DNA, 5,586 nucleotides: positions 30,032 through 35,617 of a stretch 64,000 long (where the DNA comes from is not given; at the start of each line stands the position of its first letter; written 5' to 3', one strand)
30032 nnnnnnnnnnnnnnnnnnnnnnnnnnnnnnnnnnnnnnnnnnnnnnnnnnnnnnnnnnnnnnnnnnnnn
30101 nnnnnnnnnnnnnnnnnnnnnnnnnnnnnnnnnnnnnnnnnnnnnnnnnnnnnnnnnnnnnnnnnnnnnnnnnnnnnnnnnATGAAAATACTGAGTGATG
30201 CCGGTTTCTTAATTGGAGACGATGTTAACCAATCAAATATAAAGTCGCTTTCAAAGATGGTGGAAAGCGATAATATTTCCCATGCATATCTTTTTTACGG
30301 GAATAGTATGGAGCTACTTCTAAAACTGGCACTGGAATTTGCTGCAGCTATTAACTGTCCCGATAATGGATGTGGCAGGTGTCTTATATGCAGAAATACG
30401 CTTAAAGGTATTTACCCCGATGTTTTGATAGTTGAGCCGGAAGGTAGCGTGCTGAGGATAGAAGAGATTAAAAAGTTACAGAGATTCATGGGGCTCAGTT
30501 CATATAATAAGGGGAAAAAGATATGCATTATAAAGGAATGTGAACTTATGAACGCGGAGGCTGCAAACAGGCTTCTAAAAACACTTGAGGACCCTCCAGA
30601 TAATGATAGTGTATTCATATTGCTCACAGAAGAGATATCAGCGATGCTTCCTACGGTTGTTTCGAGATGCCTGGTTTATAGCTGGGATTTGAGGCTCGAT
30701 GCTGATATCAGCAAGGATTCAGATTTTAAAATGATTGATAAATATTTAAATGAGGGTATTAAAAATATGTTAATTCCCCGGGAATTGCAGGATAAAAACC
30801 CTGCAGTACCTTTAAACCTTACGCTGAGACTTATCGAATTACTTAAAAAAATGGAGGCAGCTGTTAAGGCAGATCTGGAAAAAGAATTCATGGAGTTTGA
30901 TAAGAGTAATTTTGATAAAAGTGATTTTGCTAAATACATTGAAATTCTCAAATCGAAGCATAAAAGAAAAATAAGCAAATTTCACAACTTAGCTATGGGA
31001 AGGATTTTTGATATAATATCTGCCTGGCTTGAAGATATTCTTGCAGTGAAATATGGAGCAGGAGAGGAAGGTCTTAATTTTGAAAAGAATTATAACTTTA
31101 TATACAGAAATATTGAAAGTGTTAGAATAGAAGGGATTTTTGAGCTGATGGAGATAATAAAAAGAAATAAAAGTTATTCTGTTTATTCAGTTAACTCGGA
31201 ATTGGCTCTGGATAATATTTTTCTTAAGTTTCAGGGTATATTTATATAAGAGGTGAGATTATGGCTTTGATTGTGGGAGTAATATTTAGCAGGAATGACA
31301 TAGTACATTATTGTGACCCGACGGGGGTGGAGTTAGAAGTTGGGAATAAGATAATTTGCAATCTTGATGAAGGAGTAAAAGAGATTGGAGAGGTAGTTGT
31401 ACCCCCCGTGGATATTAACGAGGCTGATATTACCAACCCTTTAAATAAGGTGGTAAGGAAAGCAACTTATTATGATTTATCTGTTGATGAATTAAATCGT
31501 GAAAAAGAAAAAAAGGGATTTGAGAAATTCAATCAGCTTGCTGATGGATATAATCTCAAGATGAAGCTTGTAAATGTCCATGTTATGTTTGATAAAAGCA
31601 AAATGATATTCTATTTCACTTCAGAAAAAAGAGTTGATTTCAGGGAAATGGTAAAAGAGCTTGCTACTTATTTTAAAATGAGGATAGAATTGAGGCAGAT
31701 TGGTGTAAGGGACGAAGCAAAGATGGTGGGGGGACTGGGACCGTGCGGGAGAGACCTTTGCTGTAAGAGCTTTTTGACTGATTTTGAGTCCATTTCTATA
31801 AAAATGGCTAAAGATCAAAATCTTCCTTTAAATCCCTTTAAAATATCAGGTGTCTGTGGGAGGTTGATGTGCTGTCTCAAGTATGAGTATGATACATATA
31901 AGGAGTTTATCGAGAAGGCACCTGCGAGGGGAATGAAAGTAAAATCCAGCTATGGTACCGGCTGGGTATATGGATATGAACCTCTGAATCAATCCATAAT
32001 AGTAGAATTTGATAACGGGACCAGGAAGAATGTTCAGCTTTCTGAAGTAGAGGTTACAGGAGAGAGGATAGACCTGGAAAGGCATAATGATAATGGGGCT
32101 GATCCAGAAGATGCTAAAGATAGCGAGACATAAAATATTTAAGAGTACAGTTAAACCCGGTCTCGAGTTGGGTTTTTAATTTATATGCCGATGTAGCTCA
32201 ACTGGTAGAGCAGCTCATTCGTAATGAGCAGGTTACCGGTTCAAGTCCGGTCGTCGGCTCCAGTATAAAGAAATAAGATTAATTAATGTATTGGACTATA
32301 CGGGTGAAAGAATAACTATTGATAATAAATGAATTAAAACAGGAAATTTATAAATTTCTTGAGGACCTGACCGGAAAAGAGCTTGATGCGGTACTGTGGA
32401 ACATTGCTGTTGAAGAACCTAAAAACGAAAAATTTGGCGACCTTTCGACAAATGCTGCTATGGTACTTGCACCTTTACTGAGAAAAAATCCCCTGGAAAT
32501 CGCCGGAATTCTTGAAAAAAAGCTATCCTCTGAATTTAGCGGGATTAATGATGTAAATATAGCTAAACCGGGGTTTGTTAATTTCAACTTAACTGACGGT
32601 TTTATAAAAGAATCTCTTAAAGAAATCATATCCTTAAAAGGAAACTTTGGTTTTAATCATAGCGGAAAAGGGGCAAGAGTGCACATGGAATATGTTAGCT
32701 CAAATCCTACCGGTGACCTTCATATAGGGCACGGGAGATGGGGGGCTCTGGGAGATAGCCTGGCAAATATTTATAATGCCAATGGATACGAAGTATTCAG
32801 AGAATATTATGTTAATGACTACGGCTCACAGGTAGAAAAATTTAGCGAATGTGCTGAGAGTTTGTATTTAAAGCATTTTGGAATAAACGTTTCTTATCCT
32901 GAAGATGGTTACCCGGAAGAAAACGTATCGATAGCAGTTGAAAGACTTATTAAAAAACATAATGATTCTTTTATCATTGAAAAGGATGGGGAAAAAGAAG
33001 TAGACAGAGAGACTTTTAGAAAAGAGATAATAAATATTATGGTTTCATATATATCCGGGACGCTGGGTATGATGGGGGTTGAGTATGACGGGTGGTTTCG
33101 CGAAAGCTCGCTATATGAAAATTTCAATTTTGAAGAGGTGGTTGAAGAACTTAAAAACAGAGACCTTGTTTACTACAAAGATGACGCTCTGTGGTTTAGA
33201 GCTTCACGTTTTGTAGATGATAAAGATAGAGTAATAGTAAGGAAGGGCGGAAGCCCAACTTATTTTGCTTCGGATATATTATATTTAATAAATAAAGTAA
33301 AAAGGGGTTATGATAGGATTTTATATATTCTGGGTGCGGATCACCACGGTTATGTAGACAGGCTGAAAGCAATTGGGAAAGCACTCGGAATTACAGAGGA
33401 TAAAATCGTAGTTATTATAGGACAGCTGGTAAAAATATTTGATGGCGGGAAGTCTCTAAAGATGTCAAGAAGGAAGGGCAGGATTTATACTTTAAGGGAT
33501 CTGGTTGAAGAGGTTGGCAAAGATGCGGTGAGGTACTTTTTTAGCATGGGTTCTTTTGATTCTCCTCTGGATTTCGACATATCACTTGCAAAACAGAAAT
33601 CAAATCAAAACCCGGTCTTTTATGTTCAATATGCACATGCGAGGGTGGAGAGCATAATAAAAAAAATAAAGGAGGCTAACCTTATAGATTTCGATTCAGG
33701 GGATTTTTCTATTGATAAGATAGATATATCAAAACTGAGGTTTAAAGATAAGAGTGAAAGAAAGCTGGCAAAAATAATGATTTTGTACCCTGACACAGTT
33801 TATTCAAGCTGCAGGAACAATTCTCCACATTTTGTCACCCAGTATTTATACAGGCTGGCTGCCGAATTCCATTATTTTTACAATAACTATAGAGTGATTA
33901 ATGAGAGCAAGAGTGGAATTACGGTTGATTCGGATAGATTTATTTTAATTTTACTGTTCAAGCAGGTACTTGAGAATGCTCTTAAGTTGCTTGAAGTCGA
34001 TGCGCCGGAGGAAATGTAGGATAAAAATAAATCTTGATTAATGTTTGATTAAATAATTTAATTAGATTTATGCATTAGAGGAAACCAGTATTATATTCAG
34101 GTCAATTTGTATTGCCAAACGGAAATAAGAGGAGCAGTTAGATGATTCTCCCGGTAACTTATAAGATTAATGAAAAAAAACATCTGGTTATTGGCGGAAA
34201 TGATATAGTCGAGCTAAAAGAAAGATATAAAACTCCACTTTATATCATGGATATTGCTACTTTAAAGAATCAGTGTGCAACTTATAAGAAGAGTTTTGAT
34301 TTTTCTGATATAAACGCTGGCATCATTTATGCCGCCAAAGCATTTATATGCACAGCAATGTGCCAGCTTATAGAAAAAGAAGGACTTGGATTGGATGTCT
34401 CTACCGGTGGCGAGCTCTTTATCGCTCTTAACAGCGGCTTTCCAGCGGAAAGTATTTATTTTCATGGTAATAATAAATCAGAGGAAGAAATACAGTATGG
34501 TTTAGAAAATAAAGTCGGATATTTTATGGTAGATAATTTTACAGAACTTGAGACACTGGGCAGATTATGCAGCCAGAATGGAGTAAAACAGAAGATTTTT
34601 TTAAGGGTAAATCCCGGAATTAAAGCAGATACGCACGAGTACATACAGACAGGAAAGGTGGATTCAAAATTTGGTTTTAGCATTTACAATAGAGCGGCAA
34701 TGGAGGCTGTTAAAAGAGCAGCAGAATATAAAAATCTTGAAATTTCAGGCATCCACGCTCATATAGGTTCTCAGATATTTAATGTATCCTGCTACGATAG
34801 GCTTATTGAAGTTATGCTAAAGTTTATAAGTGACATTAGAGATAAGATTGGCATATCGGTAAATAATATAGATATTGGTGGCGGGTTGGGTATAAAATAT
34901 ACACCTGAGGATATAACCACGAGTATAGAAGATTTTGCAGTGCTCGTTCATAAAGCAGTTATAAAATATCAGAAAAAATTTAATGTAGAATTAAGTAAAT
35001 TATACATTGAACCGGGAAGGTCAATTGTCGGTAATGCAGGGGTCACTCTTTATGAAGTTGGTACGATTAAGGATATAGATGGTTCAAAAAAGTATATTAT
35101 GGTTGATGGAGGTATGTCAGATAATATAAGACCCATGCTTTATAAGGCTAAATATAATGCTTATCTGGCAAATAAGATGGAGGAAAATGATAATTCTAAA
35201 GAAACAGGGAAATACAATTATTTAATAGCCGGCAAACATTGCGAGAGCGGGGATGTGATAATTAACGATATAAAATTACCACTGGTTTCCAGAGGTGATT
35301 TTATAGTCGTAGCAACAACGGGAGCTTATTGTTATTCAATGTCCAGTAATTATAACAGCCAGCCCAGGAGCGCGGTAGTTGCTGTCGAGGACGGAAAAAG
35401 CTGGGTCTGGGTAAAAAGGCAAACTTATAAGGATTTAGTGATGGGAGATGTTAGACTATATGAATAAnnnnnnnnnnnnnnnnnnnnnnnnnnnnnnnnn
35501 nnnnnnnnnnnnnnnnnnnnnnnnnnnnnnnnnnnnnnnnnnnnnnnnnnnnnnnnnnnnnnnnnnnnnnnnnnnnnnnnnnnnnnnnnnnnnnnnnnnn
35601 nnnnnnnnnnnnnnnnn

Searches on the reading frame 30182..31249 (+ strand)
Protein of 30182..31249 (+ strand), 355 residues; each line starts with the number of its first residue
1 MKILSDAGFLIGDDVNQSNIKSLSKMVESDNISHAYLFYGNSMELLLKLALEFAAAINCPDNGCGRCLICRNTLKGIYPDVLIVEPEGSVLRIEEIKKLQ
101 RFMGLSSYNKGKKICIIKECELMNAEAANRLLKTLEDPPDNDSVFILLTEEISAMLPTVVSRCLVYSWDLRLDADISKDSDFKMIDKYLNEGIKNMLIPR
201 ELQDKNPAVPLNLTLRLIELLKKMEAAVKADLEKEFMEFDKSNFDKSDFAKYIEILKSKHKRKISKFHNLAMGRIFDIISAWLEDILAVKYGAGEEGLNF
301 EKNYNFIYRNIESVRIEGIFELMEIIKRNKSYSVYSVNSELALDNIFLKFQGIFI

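Call 48: search_protein_families(library=pfam, proteins=[window:30182-31249:+], max_evalue=0.0001)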
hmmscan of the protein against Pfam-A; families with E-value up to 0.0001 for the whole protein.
window:30182-31249:+ (355 aa): 1 family
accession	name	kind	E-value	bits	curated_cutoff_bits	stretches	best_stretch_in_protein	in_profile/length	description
PF13177.12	DNA_pol3_delta2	-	6.7e-42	143.6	27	1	17-166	3-155/161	DNA polymerase III, delta subunit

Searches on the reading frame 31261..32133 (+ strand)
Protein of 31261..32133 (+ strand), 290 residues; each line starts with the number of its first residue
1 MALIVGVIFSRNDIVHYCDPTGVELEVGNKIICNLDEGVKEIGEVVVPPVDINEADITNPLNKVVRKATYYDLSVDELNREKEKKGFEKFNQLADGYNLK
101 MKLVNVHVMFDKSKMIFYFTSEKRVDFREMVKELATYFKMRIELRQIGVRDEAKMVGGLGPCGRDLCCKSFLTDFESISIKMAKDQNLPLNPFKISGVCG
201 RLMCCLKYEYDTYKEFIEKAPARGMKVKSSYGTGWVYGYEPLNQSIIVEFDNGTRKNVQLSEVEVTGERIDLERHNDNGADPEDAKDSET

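Call 48: search_protein_families(library=pfam, proteins=[window:31261-32133:+], max_evalue=0.0001)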
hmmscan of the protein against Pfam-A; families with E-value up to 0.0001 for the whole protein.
window:31261-32133:+ (290 aa): 1 family
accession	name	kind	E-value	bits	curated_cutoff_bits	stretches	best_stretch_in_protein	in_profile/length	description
PF04468.17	PSP1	-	1.7e-29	102.4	27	1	63-147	2-86/86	PSP1 C-terminal conserved region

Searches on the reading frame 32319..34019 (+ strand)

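Call 48: search_protein_families(library=pfam, proteins=[window:32319-34019:+], max_evalue=0.0001)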
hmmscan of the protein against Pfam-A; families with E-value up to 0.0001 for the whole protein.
window:32319-34019:+ (566 aa): 3 families
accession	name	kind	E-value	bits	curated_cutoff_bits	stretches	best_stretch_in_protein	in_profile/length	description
PF05746.21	DALR_1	-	2.7e-26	92.4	22.3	1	436-566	1-117/117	DALR anticodon binding domain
PF00750.26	tRNA-synt_1d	-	1.2e-23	84.1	23.3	1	113-404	14-303/349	tRNA synthetases class I (R), catalytic domain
PF03485.21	Arg_tRNA_synt_N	-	2.7e-18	66.8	21.5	1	5-91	2-85/85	Arginyl tRNA synthetase N terminal domain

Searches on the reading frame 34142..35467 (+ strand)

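Call 48: search_protein_families(library=pfam, proteins=[window:34142-35467:+], max_evalue=0.0001)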
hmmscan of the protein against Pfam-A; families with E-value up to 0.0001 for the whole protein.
window:34142-35467:+ (441 aa): 2 families
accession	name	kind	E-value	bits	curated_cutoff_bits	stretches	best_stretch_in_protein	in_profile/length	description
PF02784.22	Orn_Arg_deC_N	-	1.7e-57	195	23.4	1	39-296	2-246/247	Pyridoxal-dependent decarboxylase, pyridoxal binding domain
PF00278.28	Orn_DAP_Arg_deC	-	3e-18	66.3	23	1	131-394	5-95/95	Pyridoxal-dependent decarboxylase, C-terminal sheet domain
